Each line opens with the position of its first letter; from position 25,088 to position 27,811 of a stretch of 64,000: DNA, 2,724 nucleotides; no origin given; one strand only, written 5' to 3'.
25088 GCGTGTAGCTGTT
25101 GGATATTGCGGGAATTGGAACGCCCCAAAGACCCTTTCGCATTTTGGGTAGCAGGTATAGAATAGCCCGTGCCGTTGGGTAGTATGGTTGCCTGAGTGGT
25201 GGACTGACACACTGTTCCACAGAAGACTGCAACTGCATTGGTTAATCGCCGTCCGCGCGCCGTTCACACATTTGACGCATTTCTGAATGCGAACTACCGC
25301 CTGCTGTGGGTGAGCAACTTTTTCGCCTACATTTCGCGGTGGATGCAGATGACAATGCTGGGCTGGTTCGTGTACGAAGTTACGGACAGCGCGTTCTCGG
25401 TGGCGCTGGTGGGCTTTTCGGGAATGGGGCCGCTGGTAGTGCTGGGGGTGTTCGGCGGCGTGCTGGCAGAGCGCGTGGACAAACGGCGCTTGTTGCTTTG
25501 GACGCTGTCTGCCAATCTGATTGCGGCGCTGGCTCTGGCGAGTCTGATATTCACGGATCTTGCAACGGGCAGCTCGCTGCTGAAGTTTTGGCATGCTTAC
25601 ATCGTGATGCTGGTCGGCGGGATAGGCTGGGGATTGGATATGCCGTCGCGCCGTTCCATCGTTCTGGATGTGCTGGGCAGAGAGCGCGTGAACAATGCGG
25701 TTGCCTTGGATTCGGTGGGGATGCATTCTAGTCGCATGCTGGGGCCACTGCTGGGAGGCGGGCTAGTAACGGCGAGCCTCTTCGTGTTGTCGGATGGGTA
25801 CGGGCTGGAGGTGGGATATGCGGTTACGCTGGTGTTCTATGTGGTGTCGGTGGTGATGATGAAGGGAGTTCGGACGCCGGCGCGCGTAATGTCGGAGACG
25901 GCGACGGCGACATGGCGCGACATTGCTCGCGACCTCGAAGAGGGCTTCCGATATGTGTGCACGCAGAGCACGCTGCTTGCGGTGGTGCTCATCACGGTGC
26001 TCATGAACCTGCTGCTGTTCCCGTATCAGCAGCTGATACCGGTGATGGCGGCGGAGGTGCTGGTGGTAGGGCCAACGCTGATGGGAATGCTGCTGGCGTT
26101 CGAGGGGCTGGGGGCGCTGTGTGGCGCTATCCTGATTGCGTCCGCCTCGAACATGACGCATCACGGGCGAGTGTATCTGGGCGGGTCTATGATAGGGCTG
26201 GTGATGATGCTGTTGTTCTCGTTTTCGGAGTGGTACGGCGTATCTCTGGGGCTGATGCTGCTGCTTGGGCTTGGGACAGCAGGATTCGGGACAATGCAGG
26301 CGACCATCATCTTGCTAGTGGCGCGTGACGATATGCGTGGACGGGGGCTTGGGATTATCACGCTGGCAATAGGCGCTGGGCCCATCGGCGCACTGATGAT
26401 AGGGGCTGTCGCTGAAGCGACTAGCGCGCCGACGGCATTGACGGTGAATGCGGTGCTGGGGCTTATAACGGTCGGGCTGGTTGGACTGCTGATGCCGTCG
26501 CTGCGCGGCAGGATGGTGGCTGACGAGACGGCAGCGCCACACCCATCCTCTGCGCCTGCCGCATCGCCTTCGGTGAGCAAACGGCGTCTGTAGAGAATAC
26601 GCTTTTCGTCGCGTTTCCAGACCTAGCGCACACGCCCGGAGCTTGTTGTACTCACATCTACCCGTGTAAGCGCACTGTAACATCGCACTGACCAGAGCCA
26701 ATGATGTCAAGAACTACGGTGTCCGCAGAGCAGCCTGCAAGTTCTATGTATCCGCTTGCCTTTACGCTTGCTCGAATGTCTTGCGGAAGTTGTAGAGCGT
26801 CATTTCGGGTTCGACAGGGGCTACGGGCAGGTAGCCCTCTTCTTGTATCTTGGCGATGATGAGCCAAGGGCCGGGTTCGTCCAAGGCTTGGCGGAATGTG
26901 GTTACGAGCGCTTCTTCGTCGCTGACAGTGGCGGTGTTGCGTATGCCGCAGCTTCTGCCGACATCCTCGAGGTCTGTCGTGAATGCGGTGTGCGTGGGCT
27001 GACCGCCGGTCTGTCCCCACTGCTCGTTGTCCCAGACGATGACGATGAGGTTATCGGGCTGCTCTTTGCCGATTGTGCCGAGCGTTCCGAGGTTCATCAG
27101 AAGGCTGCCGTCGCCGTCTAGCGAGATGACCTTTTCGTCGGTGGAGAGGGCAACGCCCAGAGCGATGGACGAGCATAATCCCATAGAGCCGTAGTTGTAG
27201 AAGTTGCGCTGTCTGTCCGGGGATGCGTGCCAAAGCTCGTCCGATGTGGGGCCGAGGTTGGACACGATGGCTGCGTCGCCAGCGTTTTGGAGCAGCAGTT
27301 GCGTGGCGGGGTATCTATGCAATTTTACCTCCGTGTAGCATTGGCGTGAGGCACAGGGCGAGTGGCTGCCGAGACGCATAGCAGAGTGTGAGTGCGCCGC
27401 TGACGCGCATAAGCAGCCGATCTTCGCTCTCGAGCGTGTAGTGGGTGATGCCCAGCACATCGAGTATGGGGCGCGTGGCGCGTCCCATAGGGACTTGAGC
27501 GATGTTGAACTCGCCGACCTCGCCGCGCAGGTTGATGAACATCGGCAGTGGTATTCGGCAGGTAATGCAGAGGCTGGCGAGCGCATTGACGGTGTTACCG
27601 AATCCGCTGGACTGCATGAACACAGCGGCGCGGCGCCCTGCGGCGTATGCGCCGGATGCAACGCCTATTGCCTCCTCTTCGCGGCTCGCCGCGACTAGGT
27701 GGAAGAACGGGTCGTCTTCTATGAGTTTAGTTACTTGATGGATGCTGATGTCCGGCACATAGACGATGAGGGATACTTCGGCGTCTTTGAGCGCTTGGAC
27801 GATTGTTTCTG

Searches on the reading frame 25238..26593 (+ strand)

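Call 61: search_protein_families(library=pfam, proteins=[window:25238-26593:+], max_evalue=0.001)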
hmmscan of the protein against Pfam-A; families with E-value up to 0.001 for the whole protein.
window:25238-26593:+ (451 aa): 2 families
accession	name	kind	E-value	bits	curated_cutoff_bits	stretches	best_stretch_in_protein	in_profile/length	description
PF05977.19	MFS_3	-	9e-40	137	27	1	12-420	4-394/524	Transmembrane secretion effector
PF07690.21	MFS_1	-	2.6e-23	83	33.4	2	23-301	1-259/347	Major Facilitator Superfamily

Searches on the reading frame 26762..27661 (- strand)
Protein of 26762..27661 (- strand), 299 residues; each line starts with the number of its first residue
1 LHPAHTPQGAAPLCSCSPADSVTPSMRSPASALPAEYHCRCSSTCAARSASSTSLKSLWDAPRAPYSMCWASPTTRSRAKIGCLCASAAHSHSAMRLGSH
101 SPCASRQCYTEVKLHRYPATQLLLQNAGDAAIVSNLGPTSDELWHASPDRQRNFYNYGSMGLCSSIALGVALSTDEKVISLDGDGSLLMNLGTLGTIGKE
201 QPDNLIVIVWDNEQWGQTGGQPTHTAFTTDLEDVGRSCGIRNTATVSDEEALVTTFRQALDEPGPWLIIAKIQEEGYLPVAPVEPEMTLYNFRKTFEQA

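Call 61: search_protein_families(library=pfam, proteins=[window:26762-27661:-], max_evalue=0.001)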
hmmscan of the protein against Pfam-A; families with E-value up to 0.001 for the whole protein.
window:26762-27661:- (299 aa): 1 family
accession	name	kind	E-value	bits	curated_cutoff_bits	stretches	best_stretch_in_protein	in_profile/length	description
PF02775.26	TPP_enzyme_C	-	3.6e-20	72.7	21.9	1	148-269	18-150/151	Thiamine pyrophosphate enzyme, C-terminal TPP binding domain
